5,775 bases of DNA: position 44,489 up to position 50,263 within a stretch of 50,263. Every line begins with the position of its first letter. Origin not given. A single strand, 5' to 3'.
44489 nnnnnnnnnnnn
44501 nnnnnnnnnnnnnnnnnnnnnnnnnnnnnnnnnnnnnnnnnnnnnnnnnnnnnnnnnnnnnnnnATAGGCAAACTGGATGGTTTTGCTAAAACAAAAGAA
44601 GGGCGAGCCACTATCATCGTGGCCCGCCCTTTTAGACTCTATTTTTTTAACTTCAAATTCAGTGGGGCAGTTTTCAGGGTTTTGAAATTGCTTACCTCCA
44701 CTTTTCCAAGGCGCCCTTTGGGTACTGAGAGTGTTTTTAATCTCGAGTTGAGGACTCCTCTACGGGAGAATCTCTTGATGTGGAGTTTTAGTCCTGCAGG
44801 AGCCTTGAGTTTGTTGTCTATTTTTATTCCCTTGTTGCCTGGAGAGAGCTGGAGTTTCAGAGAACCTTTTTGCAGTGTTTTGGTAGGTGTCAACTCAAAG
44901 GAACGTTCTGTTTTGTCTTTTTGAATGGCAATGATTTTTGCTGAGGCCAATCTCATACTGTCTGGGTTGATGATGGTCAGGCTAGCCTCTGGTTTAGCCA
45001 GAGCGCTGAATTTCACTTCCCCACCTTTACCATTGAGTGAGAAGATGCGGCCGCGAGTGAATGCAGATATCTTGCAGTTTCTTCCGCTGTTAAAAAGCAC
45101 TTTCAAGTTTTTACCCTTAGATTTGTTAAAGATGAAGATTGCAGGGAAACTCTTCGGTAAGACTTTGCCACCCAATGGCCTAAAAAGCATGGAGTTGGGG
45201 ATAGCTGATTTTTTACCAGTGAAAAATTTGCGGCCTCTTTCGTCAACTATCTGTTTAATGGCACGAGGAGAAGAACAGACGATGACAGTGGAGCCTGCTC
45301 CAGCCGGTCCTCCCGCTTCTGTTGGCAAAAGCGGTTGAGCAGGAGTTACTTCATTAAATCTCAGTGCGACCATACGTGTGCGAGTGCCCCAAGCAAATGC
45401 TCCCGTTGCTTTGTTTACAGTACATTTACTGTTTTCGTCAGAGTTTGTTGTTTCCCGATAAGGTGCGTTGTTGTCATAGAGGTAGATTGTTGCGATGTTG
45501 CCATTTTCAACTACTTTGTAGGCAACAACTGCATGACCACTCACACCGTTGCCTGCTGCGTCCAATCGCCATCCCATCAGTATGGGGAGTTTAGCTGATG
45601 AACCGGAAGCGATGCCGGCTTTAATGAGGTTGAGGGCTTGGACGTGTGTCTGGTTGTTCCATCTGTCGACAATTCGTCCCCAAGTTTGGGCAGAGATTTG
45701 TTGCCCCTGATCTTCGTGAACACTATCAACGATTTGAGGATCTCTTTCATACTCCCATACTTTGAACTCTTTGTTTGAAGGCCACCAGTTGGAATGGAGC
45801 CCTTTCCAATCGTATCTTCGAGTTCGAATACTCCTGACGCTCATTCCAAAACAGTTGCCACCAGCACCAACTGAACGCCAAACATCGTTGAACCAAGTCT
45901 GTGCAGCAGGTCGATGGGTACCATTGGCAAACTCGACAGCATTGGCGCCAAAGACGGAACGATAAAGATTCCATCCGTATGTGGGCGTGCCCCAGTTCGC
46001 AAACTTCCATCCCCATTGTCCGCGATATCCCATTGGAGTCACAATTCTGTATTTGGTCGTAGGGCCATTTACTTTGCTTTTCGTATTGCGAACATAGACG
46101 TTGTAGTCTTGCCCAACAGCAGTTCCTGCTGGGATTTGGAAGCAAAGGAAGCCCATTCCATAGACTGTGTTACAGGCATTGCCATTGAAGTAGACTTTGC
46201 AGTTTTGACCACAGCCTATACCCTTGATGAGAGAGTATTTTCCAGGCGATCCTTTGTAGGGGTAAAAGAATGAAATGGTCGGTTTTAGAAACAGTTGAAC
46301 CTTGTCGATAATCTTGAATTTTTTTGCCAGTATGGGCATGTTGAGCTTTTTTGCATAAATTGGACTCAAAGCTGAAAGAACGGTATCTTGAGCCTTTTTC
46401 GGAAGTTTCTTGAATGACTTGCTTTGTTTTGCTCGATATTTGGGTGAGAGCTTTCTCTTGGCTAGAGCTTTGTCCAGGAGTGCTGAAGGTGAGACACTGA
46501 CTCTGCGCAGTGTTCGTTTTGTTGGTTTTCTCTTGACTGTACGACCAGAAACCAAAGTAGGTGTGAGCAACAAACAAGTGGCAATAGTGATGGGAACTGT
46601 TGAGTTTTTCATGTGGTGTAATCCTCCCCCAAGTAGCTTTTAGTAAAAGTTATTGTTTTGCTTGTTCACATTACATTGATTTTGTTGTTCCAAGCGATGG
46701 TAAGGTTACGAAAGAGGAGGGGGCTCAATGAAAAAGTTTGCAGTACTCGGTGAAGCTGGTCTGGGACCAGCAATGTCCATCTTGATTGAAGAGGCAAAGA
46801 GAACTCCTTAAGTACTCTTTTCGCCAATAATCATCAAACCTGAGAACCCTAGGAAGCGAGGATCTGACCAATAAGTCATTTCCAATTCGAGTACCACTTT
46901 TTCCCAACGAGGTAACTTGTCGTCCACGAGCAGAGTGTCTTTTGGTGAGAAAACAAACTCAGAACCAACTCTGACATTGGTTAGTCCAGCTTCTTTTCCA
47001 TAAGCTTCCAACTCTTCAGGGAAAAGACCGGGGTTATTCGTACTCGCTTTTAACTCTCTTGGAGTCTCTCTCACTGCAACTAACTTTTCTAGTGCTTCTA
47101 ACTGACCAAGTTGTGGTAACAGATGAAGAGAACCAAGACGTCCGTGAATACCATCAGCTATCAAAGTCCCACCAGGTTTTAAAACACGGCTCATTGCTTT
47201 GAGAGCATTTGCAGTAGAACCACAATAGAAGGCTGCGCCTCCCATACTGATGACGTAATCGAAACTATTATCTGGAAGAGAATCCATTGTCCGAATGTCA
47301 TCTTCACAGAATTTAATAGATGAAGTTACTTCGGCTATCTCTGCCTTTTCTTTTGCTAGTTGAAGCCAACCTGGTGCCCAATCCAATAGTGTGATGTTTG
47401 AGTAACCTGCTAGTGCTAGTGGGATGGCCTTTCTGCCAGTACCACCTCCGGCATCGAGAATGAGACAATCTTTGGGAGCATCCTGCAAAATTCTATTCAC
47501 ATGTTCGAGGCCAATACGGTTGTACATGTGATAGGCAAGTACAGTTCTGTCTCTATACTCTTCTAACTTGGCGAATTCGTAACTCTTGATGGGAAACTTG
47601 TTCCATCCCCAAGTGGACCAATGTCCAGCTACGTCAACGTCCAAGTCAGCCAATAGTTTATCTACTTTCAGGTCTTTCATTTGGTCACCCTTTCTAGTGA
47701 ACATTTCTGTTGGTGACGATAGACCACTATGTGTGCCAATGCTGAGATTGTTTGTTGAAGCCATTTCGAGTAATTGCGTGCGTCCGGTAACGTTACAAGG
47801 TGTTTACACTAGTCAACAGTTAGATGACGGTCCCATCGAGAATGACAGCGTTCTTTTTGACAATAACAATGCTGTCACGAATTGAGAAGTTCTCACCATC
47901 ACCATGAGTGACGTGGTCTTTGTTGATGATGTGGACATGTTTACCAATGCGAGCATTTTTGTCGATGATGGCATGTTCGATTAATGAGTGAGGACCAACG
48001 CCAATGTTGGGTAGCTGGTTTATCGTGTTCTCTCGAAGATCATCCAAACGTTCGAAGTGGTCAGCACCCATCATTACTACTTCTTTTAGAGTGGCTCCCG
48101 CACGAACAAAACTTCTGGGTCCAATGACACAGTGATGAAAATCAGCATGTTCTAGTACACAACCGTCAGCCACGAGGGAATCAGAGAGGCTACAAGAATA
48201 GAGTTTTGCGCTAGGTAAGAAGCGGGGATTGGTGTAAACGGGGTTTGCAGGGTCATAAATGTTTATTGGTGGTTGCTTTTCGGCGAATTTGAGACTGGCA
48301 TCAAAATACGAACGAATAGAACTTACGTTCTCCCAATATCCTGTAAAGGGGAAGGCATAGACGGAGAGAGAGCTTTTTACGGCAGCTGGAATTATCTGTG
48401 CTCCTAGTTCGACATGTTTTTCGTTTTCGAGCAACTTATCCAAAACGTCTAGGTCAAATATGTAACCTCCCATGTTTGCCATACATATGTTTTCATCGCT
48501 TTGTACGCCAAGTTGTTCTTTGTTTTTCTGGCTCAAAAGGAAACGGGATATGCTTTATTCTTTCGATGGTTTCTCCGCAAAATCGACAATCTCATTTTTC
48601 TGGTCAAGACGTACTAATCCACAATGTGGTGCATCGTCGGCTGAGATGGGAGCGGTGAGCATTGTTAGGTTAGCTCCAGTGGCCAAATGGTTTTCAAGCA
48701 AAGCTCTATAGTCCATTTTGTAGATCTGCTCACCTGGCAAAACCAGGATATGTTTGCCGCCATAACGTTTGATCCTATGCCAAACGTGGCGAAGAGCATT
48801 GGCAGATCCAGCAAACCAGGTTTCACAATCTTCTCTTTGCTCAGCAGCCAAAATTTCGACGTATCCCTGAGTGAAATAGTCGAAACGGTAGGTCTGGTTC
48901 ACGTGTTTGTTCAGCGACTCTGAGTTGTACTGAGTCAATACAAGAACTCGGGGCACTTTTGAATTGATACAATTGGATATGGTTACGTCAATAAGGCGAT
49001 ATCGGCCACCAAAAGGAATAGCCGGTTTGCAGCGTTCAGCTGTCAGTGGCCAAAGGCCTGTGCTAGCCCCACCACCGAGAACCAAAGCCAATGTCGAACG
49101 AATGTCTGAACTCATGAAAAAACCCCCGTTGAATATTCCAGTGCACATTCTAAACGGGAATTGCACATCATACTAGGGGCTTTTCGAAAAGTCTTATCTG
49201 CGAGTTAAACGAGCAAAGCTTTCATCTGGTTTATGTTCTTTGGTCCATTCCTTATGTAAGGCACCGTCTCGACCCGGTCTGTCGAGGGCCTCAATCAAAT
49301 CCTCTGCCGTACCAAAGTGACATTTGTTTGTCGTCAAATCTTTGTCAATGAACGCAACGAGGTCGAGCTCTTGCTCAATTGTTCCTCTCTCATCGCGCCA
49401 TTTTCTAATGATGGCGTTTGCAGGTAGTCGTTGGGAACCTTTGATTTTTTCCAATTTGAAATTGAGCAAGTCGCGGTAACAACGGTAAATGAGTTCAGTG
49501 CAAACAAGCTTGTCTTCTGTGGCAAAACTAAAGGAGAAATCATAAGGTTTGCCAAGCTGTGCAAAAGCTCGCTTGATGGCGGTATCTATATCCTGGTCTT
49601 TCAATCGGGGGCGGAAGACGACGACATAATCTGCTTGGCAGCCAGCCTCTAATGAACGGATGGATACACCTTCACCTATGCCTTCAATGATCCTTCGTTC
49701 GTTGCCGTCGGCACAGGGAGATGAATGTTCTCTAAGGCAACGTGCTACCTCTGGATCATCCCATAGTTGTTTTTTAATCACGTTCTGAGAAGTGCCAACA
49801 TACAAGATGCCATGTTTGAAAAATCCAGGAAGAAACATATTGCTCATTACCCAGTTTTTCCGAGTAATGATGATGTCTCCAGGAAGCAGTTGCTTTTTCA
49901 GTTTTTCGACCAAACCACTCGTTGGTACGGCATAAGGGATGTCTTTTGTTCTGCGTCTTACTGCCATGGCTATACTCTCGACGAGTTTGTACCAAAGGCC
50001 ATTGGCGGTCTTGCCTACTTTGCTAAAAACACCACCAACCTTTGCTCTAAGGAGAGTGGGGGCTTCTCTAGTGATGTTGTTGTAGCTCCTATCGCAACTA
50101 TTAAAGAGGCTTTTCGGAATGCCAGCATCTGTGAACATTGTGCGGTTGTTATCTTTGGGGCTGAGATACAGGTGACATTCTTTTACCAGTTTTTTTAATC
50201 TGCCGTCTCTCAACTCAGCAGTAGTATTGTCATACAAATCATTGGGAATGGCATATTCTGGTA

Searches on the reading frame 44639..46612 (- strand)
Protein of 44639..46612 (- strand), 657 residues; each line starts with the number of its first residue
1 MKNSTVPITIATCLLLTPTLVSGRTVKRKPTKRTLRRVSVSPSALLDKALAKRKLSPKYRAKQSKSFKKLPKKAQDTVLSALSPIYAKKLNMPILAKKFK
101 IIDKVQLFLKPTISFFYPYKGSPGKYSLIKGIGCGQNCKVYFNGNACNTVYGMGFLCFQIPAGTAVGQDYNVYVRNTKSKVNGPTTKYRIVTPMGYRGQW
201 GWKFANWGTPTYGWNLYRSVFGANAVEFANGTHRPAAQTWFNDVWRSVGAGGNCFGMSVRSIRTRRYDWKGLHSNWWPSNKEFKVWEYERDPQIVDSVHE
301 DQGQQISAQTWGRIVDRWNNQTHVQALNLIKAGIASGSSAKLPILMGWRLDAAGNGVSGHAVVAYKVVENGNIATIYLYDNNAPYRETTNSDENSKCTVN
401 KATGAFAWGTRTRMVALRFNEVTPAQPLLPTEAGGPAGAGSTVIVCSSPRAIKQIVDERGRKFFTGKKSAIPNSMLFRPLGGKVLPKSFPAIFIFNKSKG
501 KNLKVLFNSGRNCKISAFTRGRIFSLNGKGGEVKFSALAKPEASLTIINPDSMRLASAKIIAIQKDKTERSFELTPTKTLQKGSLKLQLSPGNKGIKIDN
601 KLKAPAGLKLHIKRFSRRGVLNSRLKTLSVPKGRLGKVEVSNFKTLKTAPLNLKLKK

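Call 6: search_protein_families(library=pfam, proteins=[window:44639-46612:-], max_evalue=0.01)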
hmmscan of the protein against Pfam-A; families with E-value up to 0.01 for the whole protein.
window:44639-46612:- (657 aa): 0 families

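Call 46: search_protein_families(library=ncbifam, proteins=[window:44639-46612:-], max_evalue=0.1)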
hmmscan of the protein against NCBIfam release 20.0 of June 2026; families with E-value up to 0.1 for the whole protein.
window:44639-46612:- (657 aa): 1 family
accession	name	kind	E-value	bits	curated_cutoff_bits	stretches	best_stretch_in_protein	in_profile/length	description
NF058597.1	CoaZ_rpt_PGGG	domain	0.062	13.4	30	0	121-180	16-77/88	choice-of-anchor Z repeating domain-containing protein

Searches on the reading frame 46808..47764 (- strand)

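Call 7: search_protein_families(library=pfam, proteins=[window:46808-47764:-], max_evalue=0.01)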
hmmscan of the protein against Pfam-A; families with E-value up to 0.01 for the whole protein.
window:46808-47764:- (318 aa): 7 families
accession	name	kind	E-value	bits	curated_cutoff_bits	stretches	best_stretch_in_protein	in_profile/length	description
PF13649.12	Methyltransf_25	-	1.5e-16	61.3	27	1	102-199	1-97/97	Methyltransferase domain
PF08241.18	Methyltransf_11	-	2.1e-16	60.7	21.2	1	103-202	1-94/95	Methyltransferase domain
PF13847.12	Methyltransf_31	-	2.3e-14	53.7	27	1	99-207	4-113/145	Methyltransferase domain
PF08242.18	Methyltransf_12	-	1.6e-07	32.4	30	1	103-201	1-98/98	Methyltransferase domain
PF01209.24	Ubie_methyltran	-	4.1e-07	30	20.1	1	100-202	49-150/233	ubiE/COQ5 methyltransferase family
PF13489.12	Methyltransf_23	-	0.00058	20.1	27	1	87-210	11-123/164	Methyltransferase domain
PF20922.3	Anamorsin_N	-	0.0016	18.6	27.1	1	159-202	43-86/163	Anamorsin, N-terminal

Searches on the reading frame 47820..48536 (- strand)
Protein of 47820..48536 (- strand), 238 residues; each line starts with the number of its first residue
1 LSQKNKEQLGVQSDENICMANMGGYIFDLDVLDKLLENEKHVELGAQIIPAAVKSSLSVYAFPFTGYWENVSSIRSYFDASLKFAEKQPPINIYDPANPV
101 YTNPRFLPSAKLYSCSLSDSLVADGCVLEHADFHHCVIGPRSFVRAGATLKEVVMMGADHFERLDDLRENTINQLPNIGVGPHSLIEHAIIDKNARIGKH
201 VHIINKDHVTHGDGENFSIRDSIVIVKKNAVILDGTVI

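Call 7: search_protein_families(library=pfam, proteins=[window:47820-48536:-], max_evalue=0.01)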
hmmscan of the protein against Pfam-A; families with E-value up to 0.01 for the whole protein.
window:47820-48536:- (238 aa): 5 families
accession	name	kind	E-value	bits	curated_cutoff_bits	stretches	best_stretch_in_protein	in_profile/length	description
PF25247.1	LbH_GLGC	-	5e-46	156.4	27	1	105-237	1-135/135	GLGC left-handed parallel beta-helix domain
PF24894.1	Hexapep_GlmU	-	1.4e-09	38.5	23.3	1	108-167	7-66/104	GlmU-like, C-terminal hexapeptide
PF00483.29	NTP_transferase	-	1.4e-07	31.8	21.2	1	19-85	172-243/245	Nucleotidyl transferase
PF25084.1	LbH_EIF2B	-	0.00044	20.7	54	0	180-237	30-92/105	EIF2B subunit epsilon LbH domain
PF00132.30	Hexapep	-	0.00049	20.1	27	0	131-151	14-35/36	Bacterial transferase hexapeptide (six repeats)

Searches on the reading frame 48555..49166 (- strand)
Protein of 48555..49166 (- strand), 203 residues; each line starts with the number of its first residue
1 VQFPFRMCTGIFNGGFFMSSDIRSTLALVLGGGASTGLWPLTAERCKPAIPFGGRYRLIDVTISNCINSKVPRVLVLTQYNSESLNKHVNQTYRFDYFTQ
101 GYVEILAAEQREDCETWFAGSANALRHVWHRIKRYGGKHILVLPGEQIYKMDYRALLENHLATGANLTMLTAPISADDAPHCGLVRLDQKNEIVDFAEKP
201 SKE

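Call 7: search_protein_families(library=pfam, proteins=[window:48555-49166:-], max_evalue=0.01)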
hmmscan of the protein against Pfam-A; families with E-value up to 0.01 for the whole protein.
window:48555-49166:- (203 aa): 2 families
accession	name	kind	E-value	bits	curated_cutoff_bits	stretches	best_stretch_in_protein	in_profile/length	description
PF00483.29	NTP_transferase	-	7.9e-37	127.6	21.2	1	27-202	2-166/245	Nucleotidyl transferase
PF12804.13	NTP_transf_3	-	0.0084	16.7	27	0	27-169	1-120/160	MobA-like NTP transferase domain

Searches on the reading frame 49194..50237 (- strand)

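Call 46: search_protein_families(library=ncbifam, proteins=[window:49194-50237:-], max_evalue=0.1)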
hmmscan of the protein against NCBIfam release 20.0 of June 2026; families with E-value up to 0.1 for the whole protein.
window:49194-50237:- (347 aa): 1 family
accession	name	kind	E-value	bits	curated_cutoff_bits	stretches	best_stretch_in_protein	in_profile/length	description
NF007458.0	PRK10030.1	equivalog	6e-07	29.2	216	1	211-266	100-154/205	YiiX family permuted papain-like enzyme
